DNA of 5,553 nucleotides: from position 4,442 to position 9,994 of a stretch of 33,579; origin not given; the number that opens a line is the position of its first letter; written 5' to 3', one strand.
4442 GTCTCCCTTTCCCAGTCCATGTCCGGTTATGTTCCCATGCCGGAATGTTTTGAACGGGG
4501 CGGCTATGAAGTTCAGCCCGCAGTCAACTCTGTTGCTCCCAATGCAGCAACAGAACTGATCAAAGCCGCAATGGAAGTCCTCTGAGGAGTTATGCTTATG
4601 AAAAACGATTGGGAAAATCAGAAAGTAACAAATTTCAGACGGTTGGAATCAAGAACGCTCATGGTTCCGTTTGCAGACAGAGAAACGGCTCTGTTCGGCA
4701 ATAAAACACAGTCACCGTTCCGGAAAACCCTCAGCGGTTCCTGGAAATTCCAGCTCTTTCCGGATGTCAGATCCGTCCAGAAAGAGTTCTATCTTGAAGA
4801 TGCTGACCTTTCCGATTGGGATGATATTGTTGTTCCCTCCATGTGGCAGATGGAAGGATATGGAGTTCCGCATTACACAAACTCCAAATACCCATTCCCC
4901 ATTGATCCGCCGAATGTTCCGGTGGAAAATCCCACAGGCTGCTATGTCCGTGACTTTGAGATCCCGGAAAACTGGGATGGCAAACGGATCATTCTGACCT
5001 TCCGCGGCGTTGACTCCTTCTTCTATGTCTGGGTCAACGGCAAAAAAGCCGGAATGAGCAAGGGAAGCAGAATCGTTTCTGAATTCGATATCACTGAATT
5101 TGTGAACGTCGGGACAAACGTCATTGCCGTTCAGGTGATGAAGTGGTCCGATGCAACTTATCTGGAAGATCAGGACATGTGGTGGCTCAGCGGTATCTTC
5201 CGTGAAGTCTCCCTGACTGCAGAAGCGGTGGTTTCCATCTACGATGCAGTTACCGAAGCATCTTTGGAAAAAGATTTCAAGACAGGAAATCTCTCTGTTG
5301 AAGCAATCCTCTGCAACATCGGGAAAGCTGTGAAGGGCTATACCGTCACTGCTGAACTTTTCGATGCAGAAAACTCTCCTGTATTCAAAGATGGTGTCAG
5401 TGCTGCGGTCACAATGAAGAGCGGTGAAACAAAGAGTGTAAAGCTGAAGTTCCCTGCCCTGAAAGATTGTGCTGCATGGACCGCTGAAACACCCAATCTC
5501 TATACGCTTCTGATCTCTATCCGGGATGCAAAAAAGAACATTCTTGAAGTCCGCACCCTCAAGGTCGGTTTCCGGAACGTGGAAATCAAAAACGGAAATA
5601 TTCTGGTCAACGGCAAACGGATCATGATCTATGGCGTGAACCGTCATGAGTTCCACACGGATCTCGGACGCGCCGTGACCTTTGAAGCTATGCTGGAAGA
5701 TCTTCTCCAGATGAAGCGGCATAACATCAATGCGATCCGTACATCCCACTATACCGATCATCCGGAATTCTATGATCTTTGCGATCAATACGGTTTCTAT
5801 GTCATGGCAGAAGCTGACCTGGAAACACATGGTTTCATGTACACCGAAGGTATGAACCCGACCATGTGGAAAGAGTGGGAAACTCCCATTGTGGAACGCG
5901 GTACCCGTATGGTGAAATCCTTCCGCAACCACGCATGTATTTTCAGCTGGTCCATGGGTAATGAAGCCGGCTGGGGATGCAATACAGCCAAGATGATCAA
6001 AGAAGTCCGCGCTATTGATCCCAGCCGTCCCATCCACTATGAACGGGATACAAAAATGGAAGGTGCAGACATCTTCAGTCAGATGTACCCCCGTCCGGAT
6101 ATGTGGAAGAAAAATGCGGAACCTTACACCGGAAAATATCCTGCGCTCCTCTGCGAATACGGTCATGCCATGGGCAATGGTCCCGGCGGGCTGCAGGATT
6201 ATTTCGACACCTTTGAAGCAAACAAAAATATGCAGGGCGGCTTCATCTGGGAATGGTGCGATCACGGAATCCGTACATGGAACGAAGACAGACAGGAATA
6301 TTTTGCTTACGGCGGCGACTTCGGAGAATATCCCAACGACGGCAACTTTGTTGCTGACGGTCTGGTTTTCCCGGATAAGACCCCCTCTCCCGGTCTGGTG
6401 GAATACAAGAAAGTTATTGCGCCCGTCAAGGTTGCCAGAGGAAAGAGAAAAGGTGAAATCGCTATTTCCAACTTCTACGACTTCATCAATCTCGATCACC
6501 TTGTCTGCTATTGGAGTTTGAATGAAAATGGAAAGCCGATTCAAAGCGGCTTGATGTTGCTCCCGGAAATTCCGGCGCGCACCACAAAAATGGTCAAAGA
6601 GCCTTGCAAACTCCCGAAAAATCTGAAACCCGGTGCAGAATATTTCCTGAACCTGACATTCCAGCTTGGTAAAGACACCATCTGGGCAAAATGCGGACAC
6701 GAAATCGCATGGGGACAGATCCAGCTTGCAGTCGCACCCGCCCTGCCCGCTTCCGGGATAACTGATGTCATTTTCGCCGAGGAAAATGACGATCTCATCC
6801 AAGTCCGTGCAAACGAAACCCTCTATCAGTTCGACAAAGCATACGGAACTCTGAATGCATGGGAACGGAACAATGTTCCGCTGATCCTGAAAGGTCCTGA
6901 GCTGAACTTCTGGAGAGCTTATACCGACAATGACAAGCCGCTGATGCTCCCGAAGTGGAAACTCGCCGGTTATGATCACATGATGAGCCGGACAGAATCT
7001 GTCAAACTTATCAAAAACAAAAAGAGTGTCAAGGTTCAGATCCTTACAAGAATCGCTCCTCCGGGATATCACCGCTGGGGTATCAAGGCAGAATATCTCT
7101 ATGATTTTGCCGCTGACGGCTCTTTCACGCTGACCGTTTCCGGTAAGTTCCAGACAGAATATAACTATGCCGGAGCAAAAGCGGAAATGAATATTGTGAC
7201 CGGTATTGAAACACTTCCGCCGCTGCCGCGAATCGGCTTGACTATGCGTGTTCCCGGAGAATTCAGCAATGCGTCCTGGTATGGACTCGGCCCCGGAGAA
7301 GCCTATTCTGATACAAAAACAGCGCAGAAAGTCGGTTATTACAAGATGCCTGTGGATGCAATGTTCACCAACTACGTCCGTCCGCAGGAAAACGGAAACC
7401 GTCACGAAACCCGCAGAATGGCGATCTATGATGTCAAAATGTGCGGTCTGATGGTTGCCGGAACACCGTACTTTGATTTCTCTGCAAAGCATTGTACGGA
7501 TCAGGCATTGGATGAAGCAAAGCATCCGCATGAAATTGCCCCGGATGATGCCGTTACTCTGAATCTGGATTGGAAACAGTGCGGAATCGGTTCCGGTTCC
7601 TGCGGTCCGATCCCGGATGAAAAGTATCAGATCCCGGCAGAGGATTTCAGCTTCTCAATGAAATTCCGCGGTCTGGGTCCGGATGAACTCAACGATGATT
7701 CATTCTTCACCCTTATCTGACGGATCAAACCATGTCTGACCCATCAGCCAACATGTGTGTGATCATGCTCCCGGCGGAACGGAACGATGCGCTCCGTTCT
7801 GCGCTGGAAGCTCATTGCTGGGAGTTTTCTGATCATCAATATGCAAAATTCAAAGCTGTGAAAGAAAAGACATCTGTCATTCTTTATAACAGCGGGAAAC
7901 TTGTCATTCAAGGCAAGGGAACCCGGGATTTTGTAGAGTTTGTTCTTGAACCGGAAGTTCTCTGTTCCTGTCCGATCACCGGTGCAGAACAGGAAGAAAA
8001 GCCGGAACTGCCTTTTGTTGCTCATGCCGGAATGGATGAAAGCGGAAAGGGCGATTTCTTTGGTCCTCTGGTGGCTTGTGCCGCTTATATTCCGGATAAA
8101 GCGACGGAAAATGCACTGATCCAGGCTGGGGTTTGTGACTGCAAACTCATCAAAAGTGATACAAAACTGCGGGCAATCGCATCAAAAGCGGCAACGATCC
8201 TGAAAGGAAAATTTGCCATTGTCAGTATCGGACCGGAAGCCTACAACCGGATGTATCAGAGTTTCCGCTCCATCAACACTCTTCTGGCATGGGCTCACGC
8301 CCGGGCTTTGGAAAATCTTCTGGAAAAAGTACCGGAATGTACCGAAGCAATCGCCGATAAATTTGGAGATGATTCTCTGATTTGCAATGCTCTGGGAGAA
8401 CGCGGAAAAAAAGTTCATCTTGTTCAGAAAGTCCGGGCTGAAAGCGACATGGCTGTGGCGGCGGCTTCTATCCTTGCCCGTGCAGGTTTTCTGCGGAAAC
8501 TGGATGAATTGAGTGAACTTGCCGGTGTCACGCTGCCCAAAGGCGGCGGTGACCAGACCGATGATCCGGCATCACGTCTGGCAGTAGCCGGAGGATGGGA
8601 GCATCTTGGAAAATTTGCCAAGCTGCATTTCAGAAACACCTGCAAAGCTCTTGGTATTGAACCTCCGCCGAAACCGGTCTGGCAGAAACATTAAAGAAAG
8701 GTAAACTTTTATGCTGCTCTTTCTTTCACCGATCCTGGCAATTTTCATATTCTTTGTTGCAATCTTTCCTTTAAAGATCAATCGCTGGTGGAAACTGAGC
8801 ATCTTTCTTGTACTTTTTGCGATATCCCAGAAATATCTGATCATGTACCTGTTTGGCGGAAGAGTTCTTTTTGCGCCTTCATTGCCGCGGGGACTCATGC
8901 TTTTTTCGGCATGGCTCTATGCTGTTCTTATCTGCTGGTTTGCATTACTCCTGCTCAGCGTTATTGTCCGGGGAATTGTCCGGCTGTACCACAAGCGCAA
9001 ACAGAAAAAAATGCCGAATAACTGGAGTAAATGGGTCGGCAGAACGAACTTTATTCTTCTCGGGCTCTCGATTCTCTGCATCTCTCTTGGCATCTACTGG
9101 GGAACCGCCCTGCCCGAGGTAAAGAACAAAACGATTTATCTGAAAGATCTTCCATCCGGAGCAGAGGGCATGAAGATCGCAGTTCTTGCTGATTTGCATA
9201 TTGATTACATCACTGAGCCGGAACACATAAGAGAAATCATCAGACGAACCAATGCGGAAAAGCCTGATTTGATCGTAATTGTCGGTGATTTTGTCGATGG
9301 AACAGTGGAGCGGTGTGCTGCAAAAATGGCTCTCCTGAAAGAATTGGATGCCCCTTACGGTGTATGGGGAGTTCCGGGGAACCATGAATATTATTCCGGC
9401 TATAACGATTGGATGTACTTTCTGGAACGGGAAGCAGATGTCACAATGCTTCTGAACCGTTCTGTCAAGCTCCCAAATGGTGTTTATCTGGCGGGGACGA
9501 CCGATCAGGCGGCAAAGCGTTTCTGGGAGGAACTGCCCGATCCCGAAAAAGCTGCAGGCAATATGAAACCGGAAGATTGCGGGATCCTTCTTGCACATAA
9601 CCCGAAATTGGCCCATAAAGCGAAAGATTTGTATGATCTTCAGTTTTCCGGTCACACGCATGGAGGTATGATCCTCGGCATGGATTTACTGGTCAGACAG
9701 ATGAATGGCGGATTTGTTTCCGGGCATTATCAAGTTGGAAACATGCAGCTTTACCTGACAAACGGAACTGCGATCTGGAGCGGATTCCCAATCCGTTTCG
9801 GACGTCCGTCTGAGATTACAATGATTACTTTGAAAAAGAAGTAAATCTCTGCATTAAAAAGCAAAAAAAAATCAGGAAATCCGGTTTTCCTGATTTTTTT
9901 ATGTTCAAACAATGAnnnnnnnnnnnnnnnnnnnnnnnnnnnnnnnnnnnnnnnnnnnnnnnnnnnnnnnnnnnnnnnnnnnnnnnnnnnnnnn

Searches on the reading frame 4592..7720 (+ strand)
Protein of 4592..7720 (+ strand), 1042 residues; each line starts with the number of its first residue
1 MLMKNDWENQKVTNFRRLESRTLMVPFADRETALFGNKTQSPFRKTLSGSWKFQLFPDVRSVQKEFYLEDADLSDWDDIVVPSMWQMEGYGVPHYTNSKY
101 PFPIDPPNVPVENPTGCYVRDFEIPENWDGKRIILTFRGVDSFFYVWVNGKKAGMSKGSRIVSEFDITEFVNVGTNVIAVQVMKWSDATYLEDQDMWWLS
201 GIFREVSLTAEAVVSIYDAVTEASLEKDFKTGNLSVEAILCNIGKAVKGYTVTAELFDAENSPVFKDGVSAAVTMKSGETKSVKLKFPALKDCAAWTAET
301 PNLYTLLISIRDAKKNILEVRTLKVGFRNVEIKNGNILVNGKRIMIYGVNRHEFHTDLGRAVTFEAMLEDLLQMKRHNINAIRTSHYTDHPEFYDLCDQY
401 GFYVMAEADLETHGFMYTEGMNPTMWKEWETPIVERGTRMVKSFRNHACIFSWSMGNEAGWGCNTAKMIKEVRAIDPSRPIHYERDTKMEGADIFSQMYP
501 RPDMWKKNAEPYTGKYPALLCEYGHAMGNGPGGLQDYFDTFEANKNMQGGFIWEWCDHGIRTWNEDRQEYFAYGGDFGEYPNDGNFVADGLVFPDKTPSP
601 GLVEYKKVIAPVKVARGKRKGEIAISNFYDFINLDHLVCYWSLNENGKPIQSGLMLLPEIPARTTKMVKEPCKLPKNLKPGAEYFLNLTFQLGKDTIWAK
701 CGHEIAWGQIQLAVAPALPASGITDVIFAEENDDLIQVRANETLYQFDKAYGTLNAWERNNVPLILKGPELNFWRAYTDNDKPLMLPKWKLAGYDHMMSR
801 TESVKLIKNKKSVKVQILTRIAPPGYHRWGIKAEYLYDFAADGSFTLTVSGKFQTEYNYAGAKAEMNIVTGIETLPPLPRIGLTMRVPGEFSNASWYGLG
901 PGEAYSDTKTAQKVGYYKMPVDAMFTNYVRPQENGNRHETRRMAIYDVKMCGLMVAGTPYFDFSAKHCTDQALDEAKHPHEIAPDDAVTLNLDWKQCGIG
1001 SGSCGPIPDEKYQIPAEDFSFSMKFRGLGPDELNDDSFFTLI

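Call 66: search_protein_families(library=pfam, proteins=[window:4592-7720:+], max_evalue=0.00001)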
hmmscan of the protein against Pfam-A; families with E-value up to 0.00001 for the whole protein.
window:4592-7720:+ (1042 aa): 6 families
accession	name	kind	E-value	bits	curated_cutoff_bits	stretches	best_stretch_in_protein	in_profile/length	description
PF02836.23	Glyco_hydro_2_C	-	5e-94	315.2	21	1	330-613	1-301/302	Glycosyl hydrolases family 2, TIM barrel domain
PF02929.23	Bgal_small_N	-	9e-69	232.3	25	1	741-1024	3-247/248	Beta galactosidase small chain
PF02837.24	Glyco_hydro_2_N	-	2.5e-49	167.9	28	1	45-209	2-166/169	Glycosyl hydrolases family 2, sugar binding domain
PF16353.11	LacZ_4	-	1.4e-25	89.8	27.3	1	624-712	2-86/87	Beta-galactosidase, domain 4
PF00703.27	Glyco_hydro_2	-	2.8e-14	54.2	23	1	214-328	1-109/109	Glycosyl hydrolases family 2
PF22666.2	Glyco_hydro_2_N2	-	2.1e-08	34.9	27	1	117-184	51-119/167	Glycosyl hydrolase 2 galactose-binding domain-like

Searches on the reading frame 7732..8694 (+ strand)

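Call 66: search_protein_families(library=pfam, proteins=[window:7732-8694:+], max_evalue=0.00001)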
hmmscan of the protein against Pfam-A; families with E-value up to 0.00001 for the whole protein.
window:7732-8694:+ (320 aa): 2 families
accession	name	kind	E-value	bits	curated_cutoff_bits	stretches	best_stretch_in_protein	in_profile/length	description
PF01351.25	RNase_HII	-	7.7e-22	78.6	25.8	1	99-303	1-199/199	Ribonuclease HII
PF11858.14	DUF3378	-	5e-07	30.2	27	1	10-70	3-62/76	Domain of unknown function (DUF3378)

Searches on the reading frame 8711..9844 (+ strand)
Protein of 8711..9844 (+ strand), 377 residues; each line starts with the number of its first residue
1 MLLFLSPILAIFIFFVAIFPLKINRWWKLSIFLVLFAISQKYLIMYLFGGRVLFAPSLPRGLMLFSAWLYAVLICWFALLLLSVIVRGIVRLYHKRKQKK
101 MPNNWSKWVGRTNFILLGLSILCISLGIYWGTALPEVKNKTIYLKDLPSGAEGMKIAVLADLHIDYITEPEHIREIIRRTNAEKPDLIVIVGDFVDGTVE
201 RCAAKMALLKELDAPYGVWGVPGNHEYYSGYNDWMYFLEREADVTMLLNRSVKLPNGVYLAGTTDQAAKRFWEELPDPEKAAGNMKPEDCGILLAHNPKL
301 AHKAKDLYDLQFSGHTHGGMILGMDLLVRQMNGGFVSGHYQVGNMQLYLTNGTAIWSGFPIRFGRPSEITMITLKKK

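Call 66: search_protein_families(library=pfam, proteins=[window:8711-9844:+], max_evalue=0.00001)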
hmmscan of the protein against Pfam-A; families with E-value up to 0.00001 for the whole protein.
window:8711-9844:+ (377 aa): 2 families
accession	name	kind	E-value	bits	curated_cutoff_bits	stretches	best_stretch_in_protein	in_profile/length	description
PF00149.33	Metallophos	-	9.4e-16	59.2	21.5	1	154-318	1-190/191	Calcineurin-like phosphoesterase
PF12850.12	Metallophos_2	-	4.7e-08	33.6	27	1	154-317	1-117/154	Calcineurin-like phosphoesterase superfamily domain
